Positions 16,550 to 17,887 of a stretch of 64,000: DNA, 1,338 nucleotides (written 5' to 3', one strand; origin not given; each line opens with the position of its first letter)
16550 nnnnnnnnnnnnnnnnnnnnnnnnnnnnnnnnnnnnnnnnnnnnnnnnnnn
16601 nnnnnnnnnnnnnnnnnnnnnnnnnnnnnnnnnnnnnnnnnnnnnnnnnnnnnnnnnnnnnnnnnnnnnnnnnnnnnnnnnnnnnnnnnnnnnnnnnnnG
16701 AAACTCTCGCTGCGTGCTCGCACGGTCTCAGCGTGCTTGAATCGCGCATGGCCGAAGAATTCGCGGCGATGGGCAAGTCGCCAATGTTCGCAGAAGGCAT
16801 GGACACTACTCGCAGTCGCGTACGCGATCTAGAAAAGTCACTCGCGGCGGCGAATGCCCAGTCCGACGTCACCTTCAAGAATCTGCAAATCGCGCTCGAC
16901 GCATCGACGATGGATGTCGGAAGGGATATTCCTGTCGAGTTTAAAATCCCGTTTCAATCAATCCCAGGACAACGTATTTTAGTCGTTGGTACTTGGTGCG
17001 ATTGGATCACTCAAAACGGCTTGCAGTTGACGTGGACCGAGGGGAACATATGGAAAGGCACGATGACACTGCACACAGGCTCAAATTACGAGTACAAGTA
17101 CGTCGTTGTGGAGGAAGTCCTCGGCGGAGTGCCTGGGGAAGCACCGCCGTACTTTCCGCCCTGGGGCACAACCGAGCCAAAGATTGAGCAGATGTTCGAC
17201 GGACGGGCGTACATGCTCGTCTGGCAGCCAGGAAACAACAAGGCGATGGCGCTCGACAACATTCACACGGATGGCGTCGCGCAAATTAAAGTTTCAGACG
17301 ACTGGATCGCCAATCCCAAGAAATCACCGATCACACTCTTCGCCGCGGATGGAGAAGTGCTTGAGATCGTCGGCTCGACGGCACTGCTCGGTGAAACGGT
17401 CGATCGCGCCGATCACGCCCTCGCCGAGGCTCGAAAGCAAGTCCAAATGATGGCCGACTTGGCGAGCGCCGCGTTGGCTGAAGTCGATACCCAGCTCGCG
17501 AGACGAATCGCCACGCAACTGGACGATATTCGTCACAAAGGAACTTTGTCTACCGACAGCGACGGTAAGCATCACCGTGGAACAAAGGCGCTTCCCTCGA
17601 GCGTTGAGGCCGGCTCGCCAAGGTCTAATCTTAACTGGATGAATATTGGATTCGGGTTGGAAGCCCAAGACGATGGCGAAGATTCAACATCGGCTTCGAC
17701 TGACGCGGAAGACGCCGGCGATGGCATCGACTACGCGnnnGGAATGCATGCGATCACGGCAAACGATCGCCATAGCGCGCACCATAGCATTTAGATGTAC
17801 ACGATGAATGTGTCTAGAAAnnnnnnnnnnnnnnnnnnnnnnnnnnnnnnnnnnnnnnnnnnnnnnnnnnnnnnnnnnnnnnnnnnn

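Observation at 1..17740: Giant (about 5,900 aa) repeat-built coiled-coil protein with hydrophobic N-terminus and C-terminal starch-binding module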

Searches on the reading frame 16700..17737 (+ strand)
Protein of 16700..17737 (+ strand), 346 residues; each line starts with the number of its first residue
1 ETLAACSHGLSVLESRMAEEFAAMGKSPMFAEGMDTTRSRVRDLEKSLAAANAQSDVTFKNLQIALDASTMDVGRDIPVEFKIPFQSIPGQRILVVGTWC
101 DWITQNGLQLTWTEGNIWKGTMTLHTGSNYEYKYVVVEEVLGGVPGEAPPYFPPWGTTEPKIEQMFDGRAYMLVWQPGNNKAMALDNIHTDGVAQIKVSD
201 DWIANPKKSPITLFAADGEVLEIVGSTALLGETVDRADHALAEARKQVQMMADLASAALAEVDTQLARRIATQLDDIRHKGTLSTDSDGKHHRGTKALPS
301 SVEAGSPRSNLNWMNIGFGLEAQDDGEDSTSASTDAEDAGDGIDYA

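Call 5: search_protein_families(library=pfam, proteins=[window:16700-17737:+], max_evalue=1)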
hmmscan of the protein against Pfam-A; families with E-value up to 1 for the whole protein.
window:16700-17737:+ (346 aa): 5 families
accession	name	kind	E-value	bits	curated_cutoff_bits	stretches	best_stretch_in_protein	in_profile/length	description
PF00686.25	CBM_20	-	1.5e-08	34.7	23.3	1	77-139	2-71/97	Starch binding domain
PF16561.11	AMPK1_CBM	-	0.00019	22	26.8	1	89-138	10-55/85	Glycogen recognition site of AMP-activated protein kinase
PF04508.17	Pox_A_type_inc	-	0.015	15.5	21.4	1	34-50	3-19/23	Viral A-type inclusion protein repeat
PF21275.2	Thi_PPkinase_C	-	0.094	13.1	27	1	77-123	4-51/69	Thiamin pyrophosphokinase, substrate-binding domain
PF05276.19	SH3BP5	-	0.18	12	25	0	235-299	85-150/231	SH3 domain-binding protein 5 (SH3BP5)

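Call 30: search_solved_structures(query=window:16850-17737:+, max_evalue=1, show_alignments=3)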
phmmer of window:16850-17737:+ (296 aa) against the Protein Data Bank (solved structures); distinct sequences matched with E-value up to 1: 3.
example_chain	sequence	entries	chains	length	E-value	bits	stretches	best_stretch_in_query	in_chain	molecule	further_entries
1ac0_A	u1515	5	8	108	0.0048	19.2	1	28-89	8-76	GLUCOAMYLASE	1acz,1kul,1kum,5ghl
6frv_A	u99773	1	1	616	0.051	15.9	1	25-89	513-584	Glucoamylase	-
9g88_A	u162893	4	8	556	0.71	12.1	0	68-119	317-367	Lignostilbene dioxygenase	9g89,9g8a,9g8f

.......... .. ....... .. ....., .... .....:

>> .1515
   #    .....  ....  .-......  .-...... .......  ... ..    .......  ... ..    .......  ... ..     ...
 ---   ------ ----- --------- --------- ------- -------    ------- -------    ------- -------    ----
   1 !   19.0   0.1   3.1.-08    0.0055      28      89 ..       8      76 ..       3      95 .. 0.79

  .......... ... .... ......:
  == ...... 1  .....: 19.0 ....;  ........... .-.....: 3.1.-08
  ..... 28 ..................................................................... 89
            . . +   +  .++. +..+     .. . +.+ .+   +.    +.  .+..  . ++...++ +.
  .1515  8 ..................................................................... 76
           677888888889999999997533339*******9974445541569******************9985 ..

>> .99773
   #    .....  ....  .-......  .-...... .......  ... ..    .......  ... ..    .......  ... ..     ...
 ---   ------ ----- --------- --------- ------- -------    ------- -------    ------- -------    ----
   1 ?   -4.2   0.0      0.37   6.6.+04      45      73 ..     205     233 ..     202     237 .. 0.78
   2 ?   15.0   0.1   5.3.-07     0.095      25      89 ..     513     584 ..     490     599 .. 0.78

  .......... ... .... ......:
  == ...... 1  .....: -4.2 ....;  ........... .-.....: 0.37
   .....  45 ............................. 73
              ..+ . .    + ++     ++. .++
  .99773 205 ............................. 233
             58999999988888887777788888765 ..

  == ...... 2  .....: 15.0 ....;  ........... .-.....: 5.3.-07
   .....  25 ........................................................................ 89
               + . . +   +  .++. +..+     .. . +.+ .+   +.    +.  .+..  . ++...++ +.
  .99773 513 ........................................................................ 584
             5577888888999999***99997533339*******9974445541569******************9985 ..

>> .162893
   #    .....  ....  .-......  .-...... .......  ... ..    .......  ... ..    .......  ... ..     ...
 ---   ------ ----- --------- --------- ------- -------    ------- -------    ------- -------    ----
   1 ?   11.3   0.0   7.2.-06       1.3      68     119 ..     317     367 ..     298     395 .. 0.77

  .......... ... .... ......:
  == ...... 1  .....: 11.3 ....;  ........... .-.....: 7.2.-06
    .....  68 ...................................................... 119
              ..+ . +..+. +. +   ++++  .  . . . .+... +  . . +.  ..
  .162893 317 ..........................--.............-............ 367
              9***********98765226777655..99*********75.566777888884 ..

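Call 38: predict_structure(alignment_id=A1)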
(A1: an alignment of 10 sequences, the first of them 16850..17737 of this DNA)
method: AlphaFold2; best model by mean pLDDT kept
length: 296 residues; sequences in the alignment: 10
mean_pLDDT: 59.8   pTM: 0.47
mean pLDDT of the five models: 59.8, 58.6, 56.2, 54.6, 53.3
residues with pLDDT >= 90: 2; 70-90: 91; 50-70: 109; < 50: 94
segments of 3 or more residues with pLDDT < 50: 1-4, 17-22, 103-107, 177-183, 231-296
pLDDT, mean of each block of 10 residues (from residue 1): 50 52 73 82 72 65 87 79 78 61 49 67 67 69 82 66 82 56 49 64 62 62 60 43 36 34 34 32 36 38
secondary structure, 60 per line:
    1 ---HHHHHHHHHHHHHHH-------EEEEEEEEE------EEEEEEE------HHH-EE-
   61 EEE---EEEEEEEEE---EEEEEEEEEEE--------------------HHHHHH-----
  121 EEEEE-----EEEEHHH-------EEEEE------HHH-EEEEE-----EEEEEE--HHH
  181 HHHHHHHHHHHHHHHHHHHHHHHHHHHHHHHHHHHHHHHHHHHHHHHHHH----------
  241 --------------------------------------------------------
elements in order: H4-18 E26-34 E41-47 E61-63 E67-75 E79-89 H110-115 E121-125 E131-134 E145-149 E160-164 E170-175 H178-230

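Call 43: fold_search(model_id=the predicted structure, library=pdb)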
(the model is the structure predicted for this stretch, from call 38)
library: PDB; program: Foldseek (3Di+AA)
matches with E <= 10: 613; with E <= 0.001: 12
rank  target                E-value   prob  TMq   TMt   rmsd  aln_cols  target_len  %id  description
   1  2z0b_C                2.0e-05  1.00  0.29  0.67   5.1       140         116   16  Crystal structure of CBM20 domain of human putative glycerophosphodiester phosphodiesterase 5 (KIAA1434) (released 2008-05-06)
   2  2z0b_D                2.2e-05  1.00  0.29  0.67   5.2       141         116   17  Crystal structure of CBM20 domain of human putative glycerophosphodiester phosphodiesterase 5 (KIAA1434) (released 2008-05-06)
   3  2vn4_A                2.8e-05  1.00  0.28  0.14   3.6       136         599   20  Glycoside Hydrolase Family 15 Glucoamylase from Hypocrea jecorina (released 2008-05-20)
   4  2z0b_B                3.1e-05  1.00  0.27  0.69   4.4       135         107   18  Crystal structure of CBM20 domain of human putative glycerophosphodiester phosphodiesterase 5 (KIAA1434) (released 2008-05-06)
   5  8x8k_A                5.7e-05  1.00  0.28  0.77   3.5       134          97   17  Crystal structure of STBD1 CBM20 domain in complex with maltotetraose (released 2024-09-18)
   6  8x8k_C                6.8e-05  1.00  0.28  0.77   2.9       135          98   17  Crystal structure of STBD1 CBM20 domain in complex with maltotetraose (released 2024-09-18)
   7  2z0b_E                7.2e-05  1.00  0.27  0.70   5.9       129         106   17  Crystal structure of CBM20 domain of human putative glycerophosphodiester phosphodiesterase 5 (KIAA1434) (released 2008-05-06)
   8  2z0b_A                9.5e-05  1.00  0.27  0.66   4.6       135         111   15  Crystal structure of CBM20 domain of human putative glycerophosphodiester phosphodiesterase 5 (KIAA1434) (released 2008-05-06)
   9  6fhv_A                3.3e-04  1.00  0.23  0.12   8.7       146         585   16  Crystal structure of Penicillium oxalicum Glucoamylase (released 2018-05-09)
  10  2z0b_F                5.8e-04  1.00  0.27  0.68   4.4       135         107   16  Crystal structure of CBM20 domain of human putative glycerophosphodiester phosphodiesterase 5 (KIAA1434) (released 2008-05-06)
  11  1b90                  6.8e-04  1.00  0.18  0.11   2.1        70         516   16  BACILLUS CEREUS BETA-AMYLASE APO FORM (released 1999-03-15)
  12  1cqy                  7.2e-04  1.00  0.27  0.73   3.4       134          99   11  STARCH BINDING DOMAIN OF BACILLUS CEREUS BETA-AMYLASE (released 1999-08-20)
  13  1ven                  1.0e-03  1.00  0.26  0.15   2.9       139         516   12  Crystal Structure Analysis of Y164E/maltose of Bacilus cereus Beta-amylase at pH 4.6 (released 2005-05-24)
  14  1kul_MODEL_1_A        1.1e-03  1.00  0.26  0.61   3.7       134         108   19  GLUCOAMYLASE, GRANULAR STARCH-BINDING DOMAIN, NMR, 5 STRUCTURES (released 1996-07-11)
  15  7czj_A                1.2e-03  1.00  0.25  0.66   4.3       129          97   20  The Crystal Structure of Family 20 CBM of Maltotetraose-forming Amylase from Pseudomonas Saccharophila STB07 (released 2021-09-08)
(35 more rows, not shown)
